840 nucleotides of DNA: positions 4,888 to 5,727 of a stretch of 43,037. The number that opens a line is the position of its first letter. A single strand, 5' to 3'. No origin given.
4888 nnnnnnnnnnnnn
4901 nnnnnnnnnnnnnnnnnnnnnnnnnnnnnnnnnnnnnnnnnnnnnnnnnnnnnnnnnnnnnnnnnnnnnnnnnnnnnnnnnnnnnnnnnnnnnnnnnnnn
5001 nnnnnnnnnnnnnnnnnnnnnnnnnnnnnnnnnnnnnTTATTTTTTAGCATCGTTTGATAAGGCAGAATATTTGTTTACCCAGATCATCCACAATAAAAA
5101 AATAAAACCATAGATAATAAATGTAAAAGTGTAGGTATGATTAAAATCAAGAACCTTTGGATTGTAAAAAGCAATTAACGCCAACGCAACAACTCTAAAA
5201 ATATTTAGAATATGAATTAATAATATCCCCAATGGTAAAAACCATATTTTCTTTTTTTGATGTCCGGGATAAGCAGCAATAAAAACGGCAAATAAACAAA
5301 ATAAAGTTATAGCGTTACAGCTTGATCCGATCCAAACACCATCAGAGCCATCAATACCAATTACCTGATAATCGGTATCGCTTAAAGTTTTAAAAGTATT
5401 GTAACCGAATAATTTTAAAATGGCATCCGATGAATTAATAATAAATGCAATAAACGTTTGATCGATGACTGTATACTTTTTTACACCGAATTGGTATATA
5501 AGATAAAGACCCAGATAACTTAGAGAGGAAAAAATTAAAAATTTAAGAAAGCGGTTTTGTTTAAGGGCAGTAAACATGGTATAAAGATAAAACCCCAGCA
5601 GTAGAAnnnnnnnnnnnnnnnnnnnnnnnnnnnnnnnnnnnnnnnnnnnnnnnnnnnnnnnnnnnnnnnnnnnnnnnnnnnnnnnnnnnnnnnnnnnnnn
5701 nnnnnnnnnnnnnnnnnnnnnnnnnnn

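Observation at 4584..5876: The XrtF cassette is headed by a 73-aa secreted Pro/Cys-rich mini-protein with a P-I-D-G-G + TM + Lys-cluster tail, a candidate cognate XrtF substrate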

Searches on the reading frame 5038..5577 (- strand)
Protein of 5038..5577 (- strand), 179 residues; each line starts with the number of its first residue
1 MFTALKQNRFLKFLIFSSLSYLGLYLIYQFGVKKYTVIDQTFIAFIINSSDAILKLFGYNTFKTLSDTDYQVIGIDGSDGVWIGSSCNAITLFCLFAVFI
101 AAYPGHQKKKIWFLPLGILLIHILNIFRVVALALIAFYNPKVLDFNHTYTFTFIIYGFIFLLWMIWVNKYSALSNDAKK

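Call 3: search_protein_families(library=ncbifam, proteins=[window:5038-5577:-], max_evalue=1)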
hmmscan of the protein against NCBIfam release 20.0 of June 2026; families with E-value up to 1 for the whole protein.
window:5038-5577:- (179 aa): 12 families
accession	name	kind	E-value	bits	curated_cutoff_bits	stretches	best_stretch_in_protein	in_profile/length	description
NF046081.1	exosort_XrtX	exception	1.6e-53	181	170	1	8-173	2-165/168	exosortase X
TIGR04128.1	exoso_Fjoh_1448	exception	2.6e-26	92.9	90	1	8-171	6-173/174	exosortase family protein XrtF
NF046083.1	exosort_XrtY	exception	2.7e-16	59.9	160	1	34-167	42-168/168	exosortase Y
TIGR04177.1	exosort_XrtH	exception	1.5e-14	54.3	86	1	13-170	3-155/158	exosortase H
TIGR04178.1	exo_archaeo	signature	3.7e-13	49.6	23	1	83-168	3-95/97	exosortase/archaeosortase family protein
TIGR04300.1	exosort_XrtM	exception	1.3e-06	28.9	125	1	83-167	57-144/150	exosortase family protein XrtM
TIGR04125.1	exosort_PGF_TRM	exception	1.6e-06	27.8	75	1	26-134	90-197/271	archaeosortase A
TIGR04144.1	archaeo_VPXXXP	exception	5.7e-06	26.4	150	1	44-169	27-152/156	archaeosortase B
TIGR04162.1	exo_VPEID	exception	2.6e-05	23.4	150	1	56-174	181-306/516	exosortase E/protease, VPEID-CTERM system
NF033505.2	paceosortase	exception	3.8e-05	23.8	80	1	30-170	14-148/167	pacearchaeosortase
NF045937.1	MSC_0624_12TM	equivalog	0.059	11.9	70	2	88-165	351-428/445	MSC_0624 family F1-like ATPase-associated membrane protein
TIGR04124.1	archaeo_artE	exception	0.17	11.9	95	0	78-167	60-148/153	archaeosortase family protein ArtE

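Call 4: search_protein_families(library=pfam, proteins=[window:5038-5577:-], max_evalue=1)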
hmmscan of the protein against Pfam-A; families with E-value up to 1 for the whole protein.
window:5038-5577:- (179 aa): 1 family
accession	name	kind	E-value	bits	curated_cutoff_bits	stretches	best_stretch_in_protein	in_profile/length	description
PF09721.15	Exosortase_EpsH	-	1.5e-05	24.9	25.7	1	7-166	95-251/254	Transmembrane exosortase (Exosortase_EpsH)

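Call 18: find_homologous_proteins(query=window:5038-5577:-, max_evalue=0.001)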
Query window:5038-5577:- (179 aa): 372 proteins with E <= 0.001 among 502 candidates; the best 120 are listed.
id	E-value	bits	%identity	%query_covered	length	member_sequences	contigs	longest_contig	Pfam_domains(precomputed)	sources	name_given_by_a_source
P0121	5.5e-105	367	93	100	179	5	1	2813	PF09721.16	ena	-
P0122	4.8e-87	309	79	100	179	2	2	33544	PF09721.16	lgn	-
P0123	7.3e-87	308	78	100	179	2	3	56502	PF09721.16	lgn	-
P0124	1.6e-86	307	77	100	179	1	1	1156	PF09721.16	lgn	-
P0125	1.6e-85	304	79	100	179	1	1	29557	-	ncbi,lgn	-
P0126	4.4e-85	302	77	100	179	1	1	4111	-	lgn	-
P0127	9.8e-85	301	75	100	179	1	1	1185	-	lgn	-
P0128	1.3e-84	301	74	100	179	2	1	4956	-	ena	-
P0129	9.4e-84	298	74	100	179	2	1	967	-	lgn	-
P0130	1.0e-83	298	76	100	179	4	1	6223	PF09721.16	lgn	-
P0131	1.1e-80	288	72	100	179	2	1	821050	-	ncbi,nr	ncbi:MAG: archaeosortase/exosortase family protein [Sphingobacteriaceae bacterium]|nr:archaeosortase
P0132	4.6e-80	286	75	100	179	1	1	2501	PF09721.16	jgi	jgi:exosortase family protein XrtF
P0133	7.3e-80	285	73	100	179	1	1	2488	PF09721.16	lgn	-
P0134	2.3e-79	284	69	100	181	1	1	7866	-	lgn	-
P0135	7.1e-79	282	73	100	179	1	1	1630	-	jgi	jgi:exosortase family protein XrtF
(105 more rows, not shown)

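Call 21: find_related_loci(query=A2, collection=genome_contigs, flank=4000)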
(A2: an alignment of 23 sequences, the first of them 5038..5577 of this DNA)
Query A2 (179 aa) in genome_contigs; peptide patterns used: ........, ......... (x = any residue, [..] = any of these).
329 stretches matched a pattern; 277 encode a relative of the query (tblastn E <= 1e-3); the best 80 are kept; 80 distinct loci.
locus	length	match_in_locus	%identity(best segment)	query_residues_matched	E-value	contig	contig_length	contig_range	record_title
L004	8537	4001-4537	92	1-179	2e-109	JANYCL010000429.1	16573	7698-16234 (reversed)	MAG: Sphingobacteriaceae bacterium isolate 336R_metabinner_153_sub 336R_k141_2739435, whole genome shotgun sequence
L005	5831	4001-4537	69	1-179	1e-82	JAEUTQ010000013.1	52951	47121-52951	MAG: Bacteroidia bacterium isolate new MAG-333 k141_3688787, whole genome shotgun sequence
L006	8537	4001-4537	79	1-179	3e-81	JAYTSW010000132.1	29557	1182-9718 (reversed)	MAG: Sphingobacteriaceae bacterium isolate GFS_5278 GFS_5278_131, whole genome shotgun sequence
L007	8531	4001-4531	68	1-177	2e-80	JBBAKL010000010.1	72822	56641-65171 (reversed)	MAG: Bacteroidia bacterium isolate EUL_036 ctg10-EUL_036, whole genome shotgun sequence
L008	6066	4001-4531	67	1-177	3e-79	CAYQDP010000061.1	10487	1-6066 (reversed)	MAG TPA_asm: uncultured Flavobacteriaceae bacterium isolate binchicken_co197_250 genome assembly, contig: NODE_11753_len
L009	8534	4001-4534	67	1-178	1e-77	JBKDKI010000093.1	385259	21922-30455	MAG: Sphingobacteriaceae bacterium isolate samp_2119_concoct_958 samp_2119_1105295, whole genome shotgun sequence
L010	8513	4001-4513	67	1-171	6e-74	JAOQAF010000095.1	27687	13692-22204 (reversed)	MAG: Bacteroidetes bacterium isolate RYN_275 scaffold_2929602, whole genome shotgun sequence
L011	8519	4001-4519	64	4-179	3e-74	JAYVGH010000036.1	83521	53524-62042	MAG: Bacteroidota bacterium isolate GL46_Up_concoct_104 GL46_Up_concoct_104_35, whole genome shotgun sequence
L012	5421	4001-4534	61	1-178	5e-74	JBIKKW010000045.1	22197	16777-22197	MAG: Bacteroidia bacterium isolate ME2014-08-05_3300044627_group5_bin76 Rohwer_bin414_scaffold_510_c2, whole genome shot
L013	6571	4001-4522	66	3-179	7e-74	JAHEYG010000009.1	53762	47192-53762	MAG: Sphingobacteriaceae bacterium isolate nzgw122 NODE_585_length_53763_cov_5.232243, whole genome shotgun sequence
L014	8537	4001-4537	72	1-179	1e-73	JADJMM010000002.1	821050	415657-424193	MAG: Sphingobacteriaceae bacterium isolate EsbW_18-Q3-R4-48_BATAC.389 tig00002363-10-8208600, whole genome shotgun seque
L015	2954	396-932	64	1-179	3e-74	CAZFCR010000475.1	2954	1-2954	MAG TPA_asm: uncultured Akkermansia sp. isolate SRP302895_co1_24 genome assembly, contig: NODE_78259_length_2954_cov_5.0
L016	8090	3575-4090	66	1-172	3e-73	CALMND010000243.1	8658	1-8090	MAG TPA_asm: uncultured Bacteroidetes bacterium isolate SRR5676438_bin.161_CONCOCT_v1.1_MAG genome assembly, contig: ERZ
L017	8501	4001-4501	66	6-172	3e-73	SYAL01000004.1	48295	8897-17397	MAG: Bacteroidota bacterium isolate F1-20-MAGs137 F1-20__c28553, whole genome shotgun sequence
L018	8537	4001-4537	68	1-179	4e-73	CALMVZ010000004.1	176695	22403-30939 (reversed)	MAG TPA_asm: uncultured Bacteroidetes bacterium isolate SRR6670123_bin.16_CONCOCT_v1.1_MAG genome assembly, contig: ERZ5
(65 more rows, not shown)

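Call 31: search_protein_families(library=ncbifam, alignment_id=A2, max_evalue=0.00001)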
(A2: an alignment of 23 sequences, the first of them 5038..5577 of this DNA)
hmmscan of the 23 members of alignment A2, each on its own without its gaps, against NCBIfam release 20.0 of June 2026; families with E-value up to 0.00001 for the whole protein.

A. member 1, window:5038-5577:- (179 aa): 8 families
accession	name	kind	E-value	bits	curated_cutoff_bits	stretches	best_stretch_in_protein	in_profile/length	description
NF046081.1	exosort_XrtX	exception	1.6e-53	181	170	1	8-173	2-165/168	exosortase X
TIGR04128.1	exoso_Fjoh_1448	exception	2.6e-26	92.9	90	1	8-171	6-173/174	exosortase family protein XrtF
NF046083.1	exosort_XrtY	exception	2.7e-16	59.9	160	1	34-167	42-168/168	exosortase Y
TIGR04177.1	exosort_XrtH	exception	1.5e-14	54.3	86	1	13-170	3-155/158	exosortase H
TIGR04178.1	exo_archaeo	signature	3.7e-13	49.6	23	1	83-168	3-95/97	exosortase/archaeosortase family protein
TIGR04300.1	exosort_XrtM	exception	1.3e-06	28.9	125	1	83-167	57-144/150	exosortase family protein XrtM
TIGR04125.1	exosort_PGF_TRM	exception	1.6e-06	27.8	75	1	26-134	90-197/271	archaeosortase A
TIGR04144.1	archaeo_VPXXXP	exception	5.7e-06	26.4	150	1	44-169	27-152/156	archaeosortase B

B. families by the number of members that match (of 23 scanned): 13 families
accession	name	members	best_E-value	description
NF046081.1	exosort_XrtX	23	4.3e-54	exosortase X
TIGR04128.1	exoso_Fjoh_1448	23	3.3e-31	exosortase family protein XrtF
NF046083.1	exosort_XrtY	23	5.4e-17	exosortase Y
TIGR04177.1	exosort_XrtH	23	1.5e-14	exosortase H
TIGR04178.1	exo_archaeo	23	8.9e-14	exosortase/archaeosortase family protein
TIGR04300.1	exosort_XrtM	17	6.9e-09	exosortase family protein XrtM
TIGR04144.1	archaeo_VPXXXP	8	1.5e-07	archaeosortase B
TIGR03762.1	archaeo_artC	3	5.2e-07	archaeosortase C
TIGR04175.1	archaeo_artD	1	1e-06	archaeosortase D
TIGR04125.1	exosort_PGF_TRM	1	1.6e-06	archaeosortase A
TIGR04124.1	archaeo_artE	1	3.6e-06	archaeosortase family protein ArtE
NF033505.2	paceosortase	1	6.4e-06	pacearchaeosortase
TIGR04162.1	exo_VPEID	1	9.7e-06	exosortase E/protease, VPEID-CTERM system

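Call 50: search_solved_structures(query=A2, max_evalue=1)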
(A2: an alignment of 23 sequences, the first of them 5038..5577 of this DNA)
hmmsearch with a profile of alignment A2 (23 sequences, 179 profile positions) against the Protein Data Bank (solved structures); distinct sequences matched with E-value up to 1: 3.
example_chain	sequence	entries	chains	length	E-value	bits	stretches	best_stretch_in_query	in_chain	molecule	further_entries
1pk6_C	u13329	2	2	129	0.74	13.2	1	11-84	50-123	Complement C1q subcomponent, C chain precursor | Complement C1q subcomponent subunit C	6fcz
2jg8_C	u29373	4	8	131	0.77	13.1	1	11-84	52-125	Complement C1q subcomponent subunit C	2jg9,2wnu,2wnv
6z6v_C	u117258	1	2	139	0.88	12.9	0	11-84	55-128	Complement C1q subcomponent subunit C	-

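Call 65: predict_structure(alignment_id=A2)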
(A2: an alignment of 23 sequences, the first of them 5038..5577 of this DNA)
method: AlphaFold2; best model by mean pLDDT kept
length: 179 residues; sequences in the alignment: 23
mean_pLDDT: 76.5   pTM: 0.68
mean pLDDT of the five models: 76.5, 75.4, 72.7, 70.7, 69.3
residues with pLDDT >= 90: 23; 70-90: 110; 50-70: 43; < 50: 3
segments of 3 or more residues with pLDDT < 50: 177-179
pLDDT, mean of each block of 10 residues (from residue 1): 61 79 83 76 88 94 84 88 70 70 64 76 86 88 68 74 73 52
secondary structure, 60 per line:
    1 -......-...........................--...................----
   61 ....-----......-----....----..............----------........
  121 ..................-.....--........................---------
elements in order: H2-7 H9-35 H38-56 E61-64 E70-75 E81-84 H89-102 H113-138 H140-144 H147-170

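Call 69: fold_search(model_id=the predicted structure, library=pdb)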
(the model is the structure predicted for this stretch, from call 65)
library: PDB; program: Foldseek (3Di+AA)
matches with E <= 10: 50; with E <= 0.001: 0
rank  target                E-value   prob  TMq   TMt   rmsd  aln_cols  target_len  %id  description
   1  5w0k_D                2.1e+00  0.03  0.14  0.23  12.9        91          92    6  Crystal structure of EBV gHgL/CL40/gp42 N-domain (released 2017-10-04)
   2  6cfw_H                2.1e+00  0.02  0.15  0.07  19.0       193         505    9  cryoEM structure of a respiratory membrane-bound hydrogenase (released 2018-05-23)
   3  5zwy_A                2.8e+00  0.05  0.13  0.10  12.3        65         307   14  Ribokinase from Leishmania donovani (released 2019-05-22)
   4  7lld_B                3.0e+00  0.08  0.25  0.11  20.1       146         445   11  Crystal structure of GenB4 in complex with external aldimine of PLP-sisomicin (released 2021-09-22)
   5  5b64_B                3.8e+00  0.06  0.17  0.25   8.3        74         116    5  A novel binding mode of MAGUK GK domain revealed by DLG GK domain in complex with KIF13B MBS domain (released 2016-10-12)
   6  9cbs_A                4.3e+00  0.02  0.11  0.07  14.9        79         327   11  Crystal structure of Chaetomium thermophilum Gcn2 HisRS-like domain, catalytic domain (released 2024-08-21)
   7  3phf_2                4.3e+00  0.01  0.13  0.18  13.4       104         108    8  Crystal Structure of the Epstein-Barr virus gH and gL complex (released 2011-01-12)
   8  9kqn_C                4.8e+00  0.04  0.12  0.10  12.3        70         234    8  Hsp90-Cdc37-PINK1 complex (released 2025-10-15)
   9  7byj                  4.8e+00  0.03  0.12  0.07   9.5        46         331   15  Crystal structure of the FERM domain of FRMPD4 (released 2020-12-16)
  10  8b9z_L                4.8e+00  0.01  0.15  0.06  18.0       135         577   15  Drosophila melanogaster complex I in the Active state (Dm1) (released 2023-01-18)
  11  4py5_A                5.1e+00  0.03  0.11  0.07  12.1        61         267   11  Thermovibrio ammonificans RNase H3 in complex with 19-mer RNA/DNA (released 2014-07-30)
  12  7d5z_B                5.1e+00  0.02  0.14  0.22  12.9        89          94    4  Crystal structure of EBV gH/gL bound with neutralizing antibody 1D8 (released 2021-10-20)
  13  5yrz_B                5.4e+00  0.08  0.14  0.33   4.0        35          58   14  Toxin-Antitoxin complex from Streptococcus pneumoniae (released 2018-05-23)
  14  6rxb_C                5.4e+00  0.04  0.19  0.19   9.4       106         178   12  Crystal structure of TetR-Q116A from Acinetobacter baumannii AYE in complex with minocycline (released 2020-07-15)
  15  4m4z                  5.4e+00  0.04  0.10  0.12   4.1        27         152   15  SH3 and SH2 domains of human Src-like adaptor protein 2 (SLAP2) (released 2013-11-06)
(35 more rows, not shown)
